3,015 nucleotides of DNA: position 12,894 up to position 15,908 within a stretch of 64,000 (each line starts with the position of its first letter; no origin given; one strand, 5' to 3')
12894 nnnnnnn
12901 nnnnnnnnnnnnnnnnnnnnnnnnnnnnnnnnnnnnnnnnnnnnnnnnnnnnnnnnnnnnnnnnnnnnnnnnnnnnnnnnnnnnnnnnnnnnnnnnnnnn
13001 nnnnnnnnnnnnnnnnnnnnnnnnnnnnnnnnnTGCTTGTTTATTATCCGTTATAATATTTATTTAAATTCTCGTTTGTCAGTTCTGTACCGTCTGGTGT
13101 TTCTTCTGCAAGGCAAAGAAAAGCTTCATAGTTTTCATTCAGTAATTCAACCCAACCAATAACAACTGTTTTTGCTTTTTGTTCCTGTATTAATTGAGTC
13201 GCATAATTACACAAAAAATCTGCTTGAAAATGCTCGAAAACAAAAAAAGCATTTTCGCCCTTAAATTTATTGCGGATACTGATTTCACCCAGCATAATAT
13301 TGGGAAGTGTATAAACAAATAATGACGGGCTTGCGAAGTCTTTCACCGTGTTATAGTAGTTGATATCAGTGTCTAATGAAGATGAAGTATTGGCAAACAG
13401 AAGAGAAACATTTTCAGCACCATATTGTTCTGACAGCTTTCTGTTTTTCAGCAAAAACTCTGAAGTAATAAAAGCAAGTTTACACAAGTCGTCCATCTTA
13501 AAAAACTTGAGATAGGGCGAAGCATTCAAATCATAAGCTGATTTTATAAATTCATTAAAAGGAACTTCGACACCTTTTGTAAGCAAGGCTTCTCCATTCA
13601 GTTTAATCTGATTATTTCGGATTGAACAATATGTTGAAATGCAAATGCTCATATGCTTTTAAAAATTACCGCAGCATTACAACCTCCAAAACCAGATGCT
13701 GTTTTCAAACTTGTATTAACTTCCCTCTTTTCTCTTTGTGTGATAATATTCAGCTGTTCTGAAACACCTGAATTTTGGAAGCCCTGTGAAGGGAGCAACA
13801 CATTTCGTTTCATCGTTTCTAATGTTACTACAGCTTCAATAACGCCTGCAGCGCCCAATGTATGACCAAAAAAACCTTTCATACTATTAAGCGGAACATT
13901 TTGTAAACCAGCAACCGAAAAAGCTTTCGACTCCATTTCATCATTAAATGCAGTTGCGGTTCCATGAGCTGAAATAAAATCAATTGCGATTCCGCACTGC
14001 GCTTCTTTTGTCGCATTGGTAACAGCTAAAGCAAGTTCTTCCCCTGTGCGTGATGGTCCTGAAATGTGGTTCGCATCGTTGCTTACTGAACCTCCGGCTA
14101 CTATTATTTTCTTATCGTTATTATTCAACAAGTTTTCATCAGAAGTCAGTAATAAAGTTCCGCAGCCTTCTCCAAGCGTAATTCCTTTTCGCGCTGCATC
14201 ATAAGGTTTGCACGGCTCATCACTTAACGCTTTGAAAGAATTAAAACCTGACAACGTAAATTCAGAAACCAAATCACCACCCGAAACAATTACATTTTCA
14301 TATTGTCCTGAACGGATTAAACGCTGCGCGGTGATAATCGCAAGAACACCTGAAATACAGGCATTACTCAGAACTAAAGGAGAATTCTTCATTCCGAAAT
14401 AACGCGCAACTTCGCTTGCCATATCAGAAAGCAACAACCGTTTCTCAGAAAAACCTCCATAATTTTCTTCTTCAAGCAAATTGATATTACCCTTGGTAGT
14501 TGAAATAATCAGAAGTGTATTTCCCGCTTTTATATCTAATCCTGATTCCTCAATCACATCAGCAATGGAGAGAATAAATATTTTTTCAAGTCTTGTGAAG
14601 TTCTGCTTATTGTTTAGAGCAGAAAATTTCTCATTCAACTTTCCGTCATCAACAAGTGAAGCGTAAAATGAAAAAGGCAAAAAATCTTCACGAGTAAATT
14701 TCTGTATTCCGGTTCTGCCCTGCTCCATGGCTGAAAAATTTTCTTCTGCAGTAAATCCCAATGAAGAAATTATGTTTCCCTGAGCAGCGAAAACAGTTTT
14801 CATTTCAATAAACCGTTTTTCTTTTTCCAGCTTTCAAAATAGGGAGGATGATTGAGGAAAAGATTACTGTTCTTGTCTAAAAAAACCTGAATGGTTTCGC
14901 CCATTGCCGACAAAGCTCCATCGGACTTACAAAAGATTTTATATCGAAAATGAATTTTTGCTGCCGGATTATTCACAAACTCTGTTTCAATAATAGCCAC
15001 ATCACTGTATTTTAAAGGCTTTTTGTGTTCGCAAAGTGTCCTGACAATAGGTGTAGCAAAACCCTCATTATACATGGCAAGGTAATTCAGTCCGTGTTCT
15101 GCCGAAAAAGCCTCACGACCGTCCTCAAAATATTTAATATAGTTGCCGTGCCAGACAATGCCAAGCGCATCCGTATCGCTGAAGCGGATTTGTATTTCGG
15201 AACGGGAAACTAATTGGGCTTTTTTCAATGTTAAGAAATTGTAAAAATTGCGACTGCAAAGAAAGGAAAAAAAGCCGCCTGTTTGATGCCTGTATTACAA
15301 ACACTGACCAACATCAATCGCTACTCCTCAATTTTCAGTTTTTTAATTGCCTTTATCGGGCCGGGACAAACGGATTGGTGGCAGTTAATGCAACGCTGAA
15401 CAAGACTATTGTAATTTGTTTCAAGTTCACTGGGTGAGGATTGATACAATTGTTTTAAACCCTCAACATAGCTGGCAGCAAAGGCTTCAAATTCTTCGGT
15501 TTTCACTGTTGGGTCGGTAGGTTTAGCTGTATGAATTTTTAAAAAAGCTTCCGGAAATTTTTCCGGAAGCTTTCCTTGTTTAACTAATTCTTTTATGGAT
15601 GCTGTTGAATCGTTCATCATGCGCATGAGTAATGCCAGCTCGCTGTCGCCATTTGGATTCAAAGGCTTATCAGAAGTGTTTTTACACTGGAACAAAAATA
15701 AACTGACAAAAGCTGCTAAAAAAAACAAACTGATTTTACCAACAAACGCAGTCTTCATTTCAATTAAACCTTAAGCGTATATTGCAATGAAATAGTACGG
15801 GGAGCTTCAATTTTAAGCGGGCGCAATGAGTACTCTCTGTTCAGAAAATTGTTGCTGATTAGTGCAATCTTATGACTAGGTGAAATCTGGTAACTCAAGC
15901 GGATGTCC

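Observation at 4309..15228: An 11-gene translationally coupled operon: an aryl-polyene/flexirubin-type lipid pathway with an S46 dipeptidyl-peptidase and a WG-repeat protein appended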

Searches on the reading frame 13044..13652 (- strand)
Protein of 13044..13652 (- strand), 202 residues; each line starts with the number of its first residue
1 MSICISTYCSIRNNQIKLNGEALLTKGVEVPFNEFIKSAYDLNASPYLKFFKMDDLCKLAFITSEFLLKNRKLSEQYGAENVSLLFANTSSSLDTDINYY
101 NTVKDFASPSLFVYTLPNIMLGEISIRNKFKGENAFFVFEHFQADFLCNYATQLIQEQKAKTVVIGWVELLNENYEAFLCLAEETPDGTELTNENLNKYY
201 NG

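Call 3: search_protein_families(library=pfam, proteins=[window:13044-13652:-], max_evalue=0.01)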
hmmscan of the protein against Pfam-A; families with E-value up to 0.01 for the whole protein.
window:13044-13652:- (202 aa): 0 families

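Call 7: search_protein_families(library=ncbifam, proteins=[window:13044-13652:-], max_evalue=0.001)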
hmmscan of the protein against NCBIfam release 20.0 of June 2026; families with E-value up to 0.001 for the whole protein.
window:13044-13652:- (202 aa): 0 families

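Call 44: search_solved_structures(query=window:13044-13652:-, max_evalue=1, show_alignments=1)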
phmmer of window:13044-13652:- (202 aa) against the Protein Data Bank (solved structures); distinct sequences matched with E-value up to 1: 0.

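Call 49: search_solved_structures(query=A6, max_evalue=10, show_alignments=2)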
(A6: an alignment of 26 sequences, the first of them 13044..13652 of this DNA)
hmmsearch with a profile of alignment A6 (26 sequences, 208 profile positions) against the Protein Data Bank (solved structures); distinct sequences matched with E-value up to 10: 11.
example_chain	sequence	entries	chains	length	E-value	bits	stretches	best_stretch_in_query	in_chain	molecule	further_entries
6kxd_B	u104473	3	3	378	6.4e-05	25.7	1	52-170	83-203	Ketosynthase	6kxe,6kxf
1e5m_A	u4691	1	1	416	0.0061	19.2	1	52-171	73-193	BETA KETOACYL ACYL CARRIER PROTEIN SYNTHASE II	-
5sxo_A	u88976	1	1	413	0.015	17.9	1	51-171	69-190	3-oxoacyl-[acyl-carrier-protein] synthase 2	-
3o04_A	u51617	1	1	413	0.015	17.9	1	51-171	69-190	beta-keto-acyl carrier protein synthase II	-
2gqd_A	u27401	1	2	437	0.036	16.7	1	52-170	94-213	3-oxoacyl-[acyl-carrier-protein] synthase 2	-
4ddo_A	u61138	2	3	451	0.055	16.1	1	50-136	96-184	3-oxoacyl-[acyl-carrier-protein] synthase 2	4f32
9s5h_C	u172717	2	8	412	0.76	12.4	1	53-173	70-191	3-oxoacyl-(Acyl-carrier-protein) synthase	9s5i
9n50_A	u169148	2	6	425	1.3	11.6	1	59-139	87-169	3-oxoacyl-[acyl-carrier-protein] synthase, mitochondrial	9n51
2iwy_A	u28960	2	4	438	1.4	11.6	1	59-139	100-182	3-OXOACYL-[ACYL-CARRIER-PROTEIN] SYNTHASE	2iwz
2c9h_A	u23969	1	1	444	1.4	11.6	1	59-139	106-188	MITOCHONDRIAL BETA-KETOACYL SYNTHASE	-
1tqy_B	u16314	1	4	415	2.1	10.9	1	56-145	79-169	Actinorhodin polyketide putative beta-ketoacyl synthase 2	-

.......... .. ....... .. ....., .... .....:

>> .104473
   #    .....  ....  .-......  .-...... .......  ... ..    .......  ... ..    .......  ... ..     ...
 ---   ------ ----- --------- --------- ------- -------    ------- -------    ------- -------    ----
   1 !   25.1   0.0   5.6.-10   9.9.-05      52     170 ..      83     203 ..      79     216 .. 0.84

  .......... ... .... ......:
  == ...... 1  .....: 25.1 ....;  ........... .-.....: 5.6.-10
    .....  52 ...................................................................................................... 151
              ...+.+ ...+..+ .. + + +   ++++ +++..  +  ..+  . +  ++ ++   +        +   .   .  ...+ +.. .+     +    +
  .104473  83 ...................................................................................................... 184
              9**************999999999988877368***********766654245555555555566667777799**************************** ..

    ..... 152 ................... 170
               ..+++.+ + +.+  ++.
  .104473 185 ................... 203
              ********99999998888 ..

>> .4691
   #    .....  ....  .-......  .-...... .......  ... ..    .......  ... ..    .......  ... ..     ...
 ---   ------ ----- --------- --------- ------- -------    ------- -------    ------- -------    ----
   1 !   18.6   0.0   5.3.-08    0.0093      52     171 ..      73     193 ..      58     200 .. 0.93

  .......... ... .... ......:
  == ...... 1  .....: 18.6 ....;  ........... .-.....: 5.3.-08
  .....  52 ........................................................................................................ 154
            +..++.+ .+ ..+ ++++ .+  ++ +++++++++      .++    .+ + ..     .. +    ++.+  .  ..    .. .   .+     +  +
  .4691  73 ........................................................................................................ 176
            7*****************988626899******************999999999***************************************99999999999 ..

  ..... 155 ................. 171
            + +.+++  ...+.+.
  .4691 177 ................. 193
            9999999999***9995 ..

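Call 50: search_protein_families(library=pfam, alignment_id=A6, max_evalue=1)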
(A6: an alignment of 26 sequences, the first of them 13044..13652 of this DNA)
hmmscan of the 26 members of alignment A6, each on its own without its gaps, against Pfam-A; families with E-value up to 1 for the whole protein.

A. member 1, window:13044-13652:- (202 aa): 2 families
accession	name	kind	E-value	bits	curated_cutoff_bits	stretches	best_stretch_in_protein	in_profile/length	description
PF14043.11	WVELL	-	0.042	14.1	27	1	160-199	22-57/74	WVELL protein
PF00109.32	ketoacyl-synt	-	0.059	13.4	20.8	1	52-171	85-204/252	Beta-ketoacyl synthase, N-terminal domain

B. families by the number of members that match (of 26 scanned): 7 families
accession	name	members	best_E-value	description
PF00109.32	ketoacyl-synt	19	1.5e-05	Beta-ketoacyl synthase, N-terminal domain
PF05873.17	Mt_ATP-synt_D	1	0.033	ATP synthase D chain, mitochondrial (ATP5H)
PF20780.2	TssR_M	1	0.039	TssR second domain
PF14043.11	WVELL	1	0.042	WVELL protein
PF14793.11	DUF4478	1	0.076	Pyrimidine/purine nucleotide 5'-monophosphate nucleosidases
PF07261.16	DnaB_2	1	0.11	Replication initiation and membrane attachment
PF22017.1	HP1454-like_C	1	0.18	LPP20 lipofamily protein, C-terminal domain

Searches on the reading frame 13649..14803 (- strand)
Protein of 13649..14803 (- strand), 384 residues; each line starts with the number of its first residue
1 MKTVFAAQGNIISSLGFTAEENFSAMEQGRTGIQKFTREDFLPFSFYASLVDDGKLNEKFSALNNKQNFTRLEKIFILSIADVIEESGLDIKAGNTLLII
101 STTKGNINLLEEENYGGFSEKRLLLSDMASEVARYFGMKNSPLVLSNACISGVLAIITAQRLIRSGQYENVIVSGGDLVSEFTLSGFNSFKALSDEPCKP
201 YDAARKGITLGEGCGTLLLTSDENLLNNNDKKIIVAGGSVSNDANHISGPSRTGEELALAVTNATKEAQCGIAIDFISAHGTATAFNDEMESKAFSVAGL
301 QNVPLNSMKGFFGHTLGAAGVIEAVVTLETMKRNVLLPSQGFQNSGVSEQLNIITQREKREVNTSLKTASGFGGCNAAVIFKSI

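Call 3: search_protein_families(library=pfam, proteins=[window:13649-14803:-], max_evalue=0.01)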
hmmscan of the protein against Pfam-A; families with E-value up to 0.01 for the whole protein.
window:13649-14803:- (384 aa): 4 families
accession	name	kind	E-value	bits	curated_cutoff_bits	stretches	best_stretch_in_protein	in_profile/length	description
PF02801.28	Ketoacyl-synt_C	-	2.6e-19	69.8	20.8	1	235-342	4-118/119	Beta-ketoacyl synthase, C-terminal domain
PF00109.32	ketoacyl-synt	-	5e-17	62.8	20.8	1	18-222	18-249/252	Beta-ketoacyl synthase, N-terminal domain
PF08545.16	ACP_syn_III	-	3.8e-06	27.1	24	1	146-182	4-40/80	3-Oxoacyl-[acyl-carrier-protein (ACP)] synthase III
PF00108.29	Thiolase_N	-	0.0015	18.4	26.4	1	143-181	79-117/260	Thiolase, N-terminal domain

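Call 7: search_protein_families(library=ncbifam, proteins=[window:13649-14803:-], max_evalue=0.001)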
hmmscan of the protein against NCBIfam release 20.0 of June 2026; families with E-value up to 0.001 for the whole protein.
window:13649-14803:- (384 aa): 23 families
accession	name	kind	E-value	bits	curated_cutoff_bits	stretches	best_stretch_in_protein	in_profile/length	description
NF006618.0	PRK09185.1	subfamily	1.6e-61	208.5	407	1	10-382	11-391/394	beta-ketoacyl-ACP synthase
TIGR03150.1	fabF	equivalog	5e-55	186.8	493.75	1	11-382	10-407/407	beta-ketoacyl-ACP synthase II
NF005589.0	PRK07314.1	subfamily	5.9e-52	176.8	387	1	9-383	11-411/413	beta-ketoacyl-ACP synthase II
NF058662.1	cispenta_AmcF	equivalog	1.4e-50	172.3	325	1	14-382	12-368/369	cispentacin biosynthesis acyltransferase subunit AmcF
NF004618.0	PRK05952.1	equivalog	3.1e-50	171.2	455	1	11-382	11-381/384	beta-ketoacyl-ACP synthase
NF006274.0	PRK08439.1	equivalog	1.6e-42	145.7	621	1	4-383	4-405/406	beta-ketoacyl-ACP synthase II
NF005076.0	PRK06501.1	equivalog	5.2e-42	144.2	629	1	121-381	147-420/425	beta-ketoacyl-ACP synthase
NF004970.0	PRK06333.1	subfamily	1.7e-41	142.5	525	1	125-382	148-420/424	beta-ketoacyl-ACP synthase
NF005490.0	PRK07103.1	equivalog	1.2e-40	139.9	445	1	126-382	146-411/414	polyketide beta-ketoacyl:acyl carrier protein synthase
NF006587.0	PRK09116.1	equivalog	1e-37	129.9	470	1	127-383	142-406/408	beta-ketoacyl-ACP synthase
NF006434.0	PRK08722.1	equivalog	5.7e-33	114.4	759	1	10-383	12-413/414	beta-ketoacyl-ACP synthase II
NF005916.1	PRK07910.1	equivalog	7.9e-30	104.1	560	1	147-381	169-415/418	KasA/KasB family beta-ketoacyl-ACP synthase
NF005935.0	PRK07967.1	equivalog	1.2e-27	96.8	630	1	3-383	3-403/406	beta-ketoacyl-ACP synthase I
NF053555.1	prodigi_MBC_PigJ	equivalog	3.7e-17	61.9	900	1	129-338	493-703/759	prodigiosin MBC biosynthesis protein PigJ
NF045894.1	PKS_plus_SDR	equivalog_domain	4.8e-17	60.9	1740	1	117-336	141-370/1515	type I polyketide synthase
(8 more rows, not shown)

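Call 45: search_solved_structures(query=window:13649-14803:-, max_evalue=1e-10, show_alignments=1)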
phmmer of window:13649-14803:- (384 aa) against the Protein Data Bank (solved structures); distinct sequences matched with E-value up to 1e-10: 105 (the best 60 are shown).
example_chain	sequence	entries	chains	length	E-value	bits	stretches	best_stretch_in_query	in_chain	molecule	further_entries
6qsp_A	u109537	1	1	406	2e-38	135.6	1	122-380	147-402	Beta-ketoacyl synthase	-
3o04_A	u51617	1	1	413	1.2e-37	133.1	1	11-384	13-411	beta-keto-acyl carrier protein synthase II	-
5sxo_A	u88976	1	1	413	1.4e-37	132.8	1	11-384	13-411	3-oxoacyl-[acyl-carrier-protein] synthase 2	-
9s5h_B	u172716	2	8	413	1.1e-36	129.8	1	82-382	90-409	3-oxoacyl-(Acyl-carrier-protein) synthase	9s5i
1ox0_A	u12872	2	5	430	8.7e-36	126.9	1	10-382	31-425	Beta ketoacyl-acyl carrier protein synthase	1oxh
8z5c_A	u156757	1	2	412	3.9e-35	124.8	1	133-383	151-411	3-oxoacyl-[acyl-carrier-protein] synthase 2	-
2alm_A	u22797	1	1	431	1.5e-34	122.9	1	10-382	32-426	3-oxoacyl-(acyl-carrier-protein) synthase II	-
8z5d_A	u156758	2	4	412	2.9e-34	121.9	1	133-383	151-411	3-oxoacyl-[acyl-carrier-protein] synthase 2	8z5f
8z5e_A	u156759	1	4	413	3e-34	121.9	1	133-383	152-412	3-oxoacyl-[acyl-carrier-protein] synthase 2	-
2rjt_A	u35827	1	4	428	3.8e-34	121.6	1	10-382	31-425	Beta-ketoacyl-ACP synthase II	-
1b3n_A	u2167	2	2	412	2.1e-33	119.1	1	10-384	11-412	PROTEIN (KETOACYL ACYL CARRIER PROTEIN SYNTHASE 2) | BETA-KETOACYL ACP SYNTHASE II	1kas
6okg_A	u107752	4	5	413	2.1e-33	119.1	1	10-384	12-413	3-oxoacyl-[acyl-carrier-protein] synthase 2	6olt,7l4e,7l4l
2gfw_A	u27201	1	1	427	2.4e-33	118.9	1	10-384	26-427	3-oxoacyl-[acyl-carrier-protein] synthase 2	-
7f27_A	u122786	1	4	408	4e-33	118.2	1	122-383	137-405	3-oxoacyl-(Acyl-carrier-protein) synthase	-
4ls5_A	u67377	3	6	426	6.5e-33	117.5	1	123-383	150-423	3-oxoacyl-[acyl-carrier-protein] synthase 2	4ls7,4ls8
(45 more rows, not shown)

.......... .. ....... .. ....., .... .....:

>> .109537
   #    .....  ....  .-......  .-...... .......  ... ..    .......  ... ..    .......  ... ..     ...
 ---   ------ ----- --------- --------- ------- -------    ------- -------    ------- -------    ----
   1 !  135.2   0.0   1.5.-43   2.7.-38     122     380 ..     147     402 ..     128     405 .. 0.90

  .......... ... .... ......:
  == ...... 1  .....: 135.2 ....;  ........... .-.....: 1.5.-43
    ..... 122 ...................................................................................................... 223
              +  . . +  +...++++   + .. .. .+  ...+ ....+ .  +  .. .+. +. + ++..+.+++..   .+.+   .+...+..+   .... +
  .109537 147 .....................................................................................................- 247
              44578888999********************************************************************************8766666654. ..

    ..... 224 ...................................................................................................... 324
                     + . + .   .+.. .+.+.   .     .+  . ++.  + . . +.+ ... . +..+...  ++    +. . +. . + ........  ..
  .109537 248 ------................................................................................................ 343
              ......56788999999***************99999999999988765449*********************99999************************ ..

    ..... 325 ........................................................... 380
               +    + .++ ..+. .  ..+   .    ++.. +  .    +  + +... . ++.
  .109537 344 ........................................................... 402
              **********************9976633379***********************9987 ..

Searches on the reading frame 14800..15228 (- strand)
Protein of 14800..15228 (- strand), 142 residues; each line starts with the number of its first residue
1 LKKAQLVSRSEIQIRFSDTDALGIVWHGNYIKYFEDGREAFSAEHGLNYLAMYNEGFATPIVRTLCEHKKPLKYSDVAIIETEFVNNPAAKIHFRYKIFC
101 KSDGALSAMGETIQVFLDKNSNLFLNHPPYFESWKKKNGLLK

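Call 3: search_protein_families(library=pfam, proteins=[window:14800-15228:-], max_evalue=0.01)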
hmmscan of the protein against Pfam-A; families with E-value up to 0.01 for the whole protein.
window:14800-15228:- (142 aa): 2 families
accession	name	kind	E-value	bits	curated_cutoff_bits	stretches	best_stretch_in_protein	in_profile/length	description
PF13279.12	4HBT_2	-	6.5e-16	59.3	25.5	1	15-130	2-117/122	Thioesterase-like superfamily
PF03061.28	4HBT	-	7.2e-07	29.9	20.6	1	23-104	2-76/79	Thioesterase superfamily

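Call 7: search_protein_families(library=ncbifam, proteins=[window:14800-15228:-], max_evalue=0.001)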
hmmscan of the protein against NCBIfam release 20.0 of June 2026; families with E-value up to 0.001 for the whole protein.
window:14800-15228:- (142 aa): 4 families
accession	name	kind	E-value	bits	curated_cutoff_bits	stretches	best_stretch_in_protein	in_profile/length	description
TIGR00051.1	TIGR00051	subfamily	4.7e-20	72.1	68.7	1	13-122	3-111/117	YbgC/FadM family acyl-CoA thioesterase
NF047424.1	MenI_Staph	exception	5.1e-19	68.6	225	1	8-135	4-130/148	1,4-dihydroxy-2-naphthoyl-CoA hydrolase MenI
TIGR02799.1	thio_ybgC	equivalog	4.9e-12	46.2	141.35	1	10-106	3-99/126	tol-pal system-associated acyl-CoA thioesterase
NF008065.0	PRK10800.1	equivalog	4.7e-10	39.7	185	1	9-119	7-116/134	tol-pal system-associated acyl-CoA thioesterase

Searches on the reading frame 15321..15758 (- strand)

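Call 4: search_protein_families(library=pfam, proteins=[window:15321-15758:-], max_evalue=0.01)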
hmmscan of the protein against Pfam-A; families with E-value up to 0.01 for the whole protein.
window:15321-15758:- (145 aa): 1 family
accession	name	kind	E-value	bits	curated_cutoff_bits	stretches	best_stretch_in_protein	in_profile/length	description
PF10743.14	Phage_Cox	-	0.00014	22.1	27.5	1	46-115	19-80/87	Regulatory phage protein cox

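Call 22: search_protein_families(library=ncbifam, proteins=[window:15321-15758:-], max_evalue=0.001)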
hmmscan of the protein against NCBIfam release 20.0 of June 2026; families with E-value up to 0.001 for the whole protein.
window:15321-15758:- (145 aa): 0 families
